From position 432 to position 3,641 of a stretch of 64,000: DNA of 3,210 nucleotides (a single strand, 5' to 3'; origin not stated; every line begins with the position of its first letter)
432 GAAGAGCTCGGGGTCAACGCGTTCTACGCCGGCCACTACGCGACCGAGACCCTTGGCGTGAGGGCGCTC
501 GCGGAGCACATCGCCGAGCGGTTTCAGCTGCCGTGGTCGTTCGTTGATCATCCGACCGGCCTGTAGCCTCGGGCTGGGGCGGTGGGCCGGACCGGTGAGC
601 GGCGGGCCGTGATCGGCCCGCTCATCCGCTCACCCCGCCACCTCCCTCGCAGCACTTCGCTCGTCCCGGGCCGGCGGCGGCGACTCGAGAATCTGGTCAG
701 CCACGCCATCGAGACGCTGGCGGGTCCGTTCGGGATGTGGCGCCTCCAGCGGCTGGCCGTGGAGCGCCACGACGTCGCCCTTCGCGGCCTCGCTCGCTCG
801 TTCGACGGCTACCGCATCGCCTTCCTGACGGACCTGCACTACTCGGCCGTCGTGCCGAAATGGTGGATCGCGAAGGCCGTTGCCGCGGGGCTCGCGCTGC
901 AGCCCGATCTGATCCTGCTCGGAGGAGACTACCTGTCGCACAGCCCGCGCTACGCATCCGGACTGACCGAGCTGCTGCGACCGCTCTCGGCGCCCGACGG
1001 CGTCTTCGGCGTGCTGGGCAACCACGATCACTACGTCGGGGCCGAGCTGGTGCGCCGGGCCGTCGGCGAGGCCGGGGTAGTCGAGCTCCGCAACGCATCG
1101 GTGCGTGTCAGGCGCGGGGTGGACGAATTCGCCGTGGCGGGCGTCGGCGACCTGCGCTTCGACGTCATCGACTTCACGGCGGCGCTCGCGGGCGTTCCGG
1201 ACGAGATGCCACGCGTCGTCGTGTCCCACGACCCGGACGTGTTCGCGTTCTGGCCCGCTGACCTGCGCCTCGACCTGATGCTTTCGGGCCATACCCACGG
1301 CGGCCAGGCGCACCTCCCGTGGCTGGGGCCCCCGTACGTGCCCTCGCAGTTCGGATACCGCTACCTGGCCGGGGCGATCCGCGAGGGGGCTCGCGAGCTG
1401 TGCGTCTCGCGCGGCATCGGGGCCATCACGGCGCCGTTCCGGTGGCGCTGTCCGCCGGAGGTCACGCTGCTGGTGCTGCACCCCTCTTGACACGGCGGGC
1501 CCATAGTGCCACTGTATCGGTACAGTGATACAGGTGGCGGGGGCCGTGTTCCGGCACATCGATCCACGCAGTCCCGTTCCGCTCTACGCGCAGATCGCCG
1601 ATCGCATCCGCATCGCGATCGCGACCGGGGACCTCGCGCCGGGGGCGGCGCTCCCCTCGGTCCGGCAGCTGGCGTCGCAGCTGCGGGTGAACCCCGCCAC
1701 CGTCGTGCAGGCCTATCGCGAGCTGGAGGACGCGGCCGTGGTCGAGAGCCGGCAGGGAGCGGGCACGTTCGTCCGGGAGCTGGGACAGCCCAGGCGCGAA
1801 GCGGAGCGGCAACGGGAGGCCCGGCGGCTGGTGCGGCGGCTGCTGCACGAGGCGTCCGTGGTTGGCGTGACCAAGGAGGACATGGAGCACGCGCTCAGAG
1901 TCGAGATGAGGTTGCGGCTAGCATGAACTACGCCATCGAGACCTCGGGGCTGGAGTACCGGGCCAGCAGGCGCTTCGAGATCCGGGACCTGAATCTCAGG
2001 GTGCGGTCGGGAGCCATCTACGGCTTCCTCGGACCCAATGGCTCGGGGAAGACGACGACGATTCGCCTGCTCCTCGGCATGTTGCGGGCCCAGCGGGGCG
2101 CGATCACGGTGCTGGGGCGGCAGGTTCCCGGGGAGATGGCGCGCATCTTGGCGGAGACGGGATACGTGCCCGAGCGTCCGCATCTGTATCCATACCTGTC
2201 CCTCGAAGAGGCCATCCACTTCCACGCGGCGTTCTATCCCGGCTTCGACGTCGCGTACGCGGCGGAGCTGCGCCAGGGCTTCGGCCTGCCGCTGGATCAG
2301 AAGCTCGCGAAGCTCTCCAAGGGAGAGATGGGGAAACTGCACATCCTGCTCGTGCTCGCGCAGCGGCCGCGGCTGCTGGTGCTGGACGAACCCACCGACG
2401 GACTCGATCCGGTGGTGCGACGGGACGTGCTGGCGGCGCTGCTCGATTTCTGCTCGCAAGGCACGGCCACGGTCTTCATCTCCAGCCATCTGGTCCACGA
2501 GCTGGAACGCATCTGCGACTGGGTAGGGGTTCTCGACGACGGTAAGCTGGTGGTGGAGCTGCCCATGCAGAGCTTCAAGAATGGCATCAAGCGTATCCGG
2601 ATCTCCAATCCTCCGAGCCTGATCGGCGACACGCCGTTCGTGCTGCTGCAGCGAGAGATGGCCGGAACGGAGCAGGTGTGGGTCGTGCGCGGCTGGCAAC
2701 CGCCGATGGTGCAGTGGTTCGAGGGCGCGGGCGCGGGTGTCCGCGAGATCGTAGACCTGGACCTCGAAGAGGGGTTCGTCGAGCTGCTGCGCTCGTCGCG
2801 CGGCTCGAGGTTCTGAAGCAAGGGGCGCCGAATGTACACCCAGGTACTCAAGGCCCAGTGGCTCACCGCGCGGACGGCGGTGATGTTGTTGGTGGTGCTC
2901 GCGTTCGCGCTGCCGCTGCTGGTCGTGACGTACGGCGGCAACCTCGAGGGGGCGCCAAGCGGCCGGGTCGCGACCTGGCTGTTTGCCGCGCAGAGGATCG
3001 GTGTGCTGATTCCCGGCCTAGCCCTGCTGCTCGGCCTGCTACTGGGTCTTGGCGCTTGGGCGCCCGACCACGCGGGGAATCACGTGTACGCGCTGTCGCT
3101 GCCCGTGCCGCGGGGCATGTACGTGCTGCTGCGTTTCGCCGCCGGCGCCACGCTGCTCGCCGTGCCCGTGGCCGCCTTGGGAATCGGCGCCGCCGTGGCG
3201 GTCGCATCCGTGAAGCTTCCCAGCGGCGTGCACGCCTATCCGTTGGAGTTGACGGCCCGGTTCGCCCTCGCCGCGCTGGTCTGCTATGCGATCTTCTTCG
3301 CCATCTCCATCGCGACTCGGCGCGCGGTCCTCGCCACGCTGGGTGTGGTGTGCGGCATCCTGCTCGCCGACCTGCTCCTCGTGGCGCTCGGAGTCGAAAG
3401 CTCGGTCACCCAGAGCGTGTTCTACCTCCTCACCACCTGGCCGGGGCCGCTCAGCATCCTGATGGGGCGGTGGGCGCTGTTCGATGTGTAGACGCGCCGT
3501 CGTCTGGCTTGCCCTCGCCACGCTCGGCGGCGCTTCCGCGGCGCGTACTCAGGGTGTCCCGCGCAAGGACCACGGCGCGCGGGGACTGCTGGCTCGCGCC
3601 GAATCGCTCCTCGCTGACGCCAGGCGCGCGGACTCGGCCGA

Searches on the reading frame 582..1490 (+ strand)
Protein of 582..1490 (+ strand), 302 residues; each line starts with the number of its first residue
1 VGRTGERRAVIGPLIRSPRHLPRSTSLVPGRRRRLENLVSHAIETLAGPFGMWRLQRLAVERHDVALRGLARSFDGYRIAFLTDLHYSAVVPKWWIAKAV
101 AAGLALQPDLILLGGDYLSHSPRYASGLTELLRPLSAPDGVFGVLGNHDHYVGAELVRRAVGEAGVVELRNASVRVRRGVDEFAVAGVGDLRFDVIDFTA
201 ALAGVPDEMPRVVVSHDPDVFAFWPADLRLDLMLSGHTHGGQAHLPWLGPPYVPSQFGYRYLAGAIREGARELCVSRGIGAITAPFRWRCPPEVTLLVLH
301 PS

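Call 75: find_encoding_contigs(protein=window:582-1490:+, flank=10000, max_places=2)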
Protein window:582-1490:+ (302 aa): no gene with exactly this product is on record in the collection.

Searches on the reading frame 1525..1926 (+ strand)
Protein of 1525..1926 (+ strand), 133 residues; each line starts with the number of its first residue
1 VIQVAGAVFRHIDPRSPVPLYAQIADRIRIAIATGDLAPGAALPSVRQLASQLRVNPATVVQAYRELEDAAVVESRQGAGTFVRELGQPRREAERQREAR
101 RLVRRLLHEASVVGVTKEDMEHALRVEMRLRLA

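Call 76: find_encoding_contigs(protein=window:1525-1926:+, flank=10000, max_places=2)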
Protein window:1525-1926:+ (133 aa): no gene with exactly this product is on record in the collection.

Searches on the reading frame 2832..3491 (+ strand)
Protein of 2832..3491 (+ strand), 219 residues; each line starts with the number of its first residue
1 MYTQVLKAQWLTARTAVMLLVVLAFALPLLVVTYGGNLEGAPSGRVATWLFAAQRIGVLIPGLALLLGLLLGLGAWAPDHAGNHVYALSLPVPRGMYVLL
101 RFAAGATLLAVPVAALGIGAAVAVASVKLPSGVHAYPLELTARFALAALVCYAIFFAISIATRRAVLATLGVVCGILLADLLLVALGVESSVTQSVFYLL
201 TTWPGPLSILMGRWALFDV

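Call 78: find_encoding_contigs(protein=window:2832-3491:+, flank=10000, max_places=2)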
Protein window:2832-3491:+ (219 aa): 6 contigs read that carry it; 2 places shown.
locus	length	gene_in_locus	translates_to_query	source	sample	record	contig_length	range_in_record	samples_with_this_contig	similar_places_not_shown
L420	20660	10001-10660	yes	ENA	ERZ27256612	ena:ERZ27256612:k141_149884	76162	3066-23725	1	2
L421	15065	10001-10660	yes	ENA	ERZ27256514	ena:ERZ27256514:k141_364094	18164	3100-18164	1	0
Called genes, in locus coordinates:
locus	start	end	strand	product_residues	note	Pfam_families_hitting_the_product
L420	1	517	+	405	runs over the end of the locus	PF00266:Aminotran_5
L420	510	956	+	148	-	PF01592:NifU_N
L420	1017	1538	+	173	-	PF01965:DJ-1_PfpI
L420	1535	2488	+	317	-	PF00005:ABC_tran, PF13304:AAA_21, PF13732:DrrA1-3_C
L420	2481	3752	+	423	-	PF12698:ABC2_membrane_3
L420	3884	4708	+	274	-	PF00142:Fer4_NifH (weak), PF01656:CbiA, PF02374:ArsA_ATPase (weak), PF06564:CBP_BcsQ, PF09140:MipZ, PF10609:ParA, PF13614:AAA_31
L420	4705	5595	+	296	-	PF02195:ParB_N, PF17762:HTH_ParB, PF23552:ParB_C (weak)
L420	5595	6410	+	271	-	PF01551:Peptidase_M23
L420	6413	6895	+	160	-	PF04519:Bactofilin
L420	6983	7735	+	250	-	PF01784:DUF34_NIF3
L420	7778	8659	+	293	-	PF00149:Metallophos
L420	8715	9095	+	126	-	PF00392:GntR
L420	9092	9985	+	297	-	PF00005:ABC_tran, PF13304:AAA_21 (faint)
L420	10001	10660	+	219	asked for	-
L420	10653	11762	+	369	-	-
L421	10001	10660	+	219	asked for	-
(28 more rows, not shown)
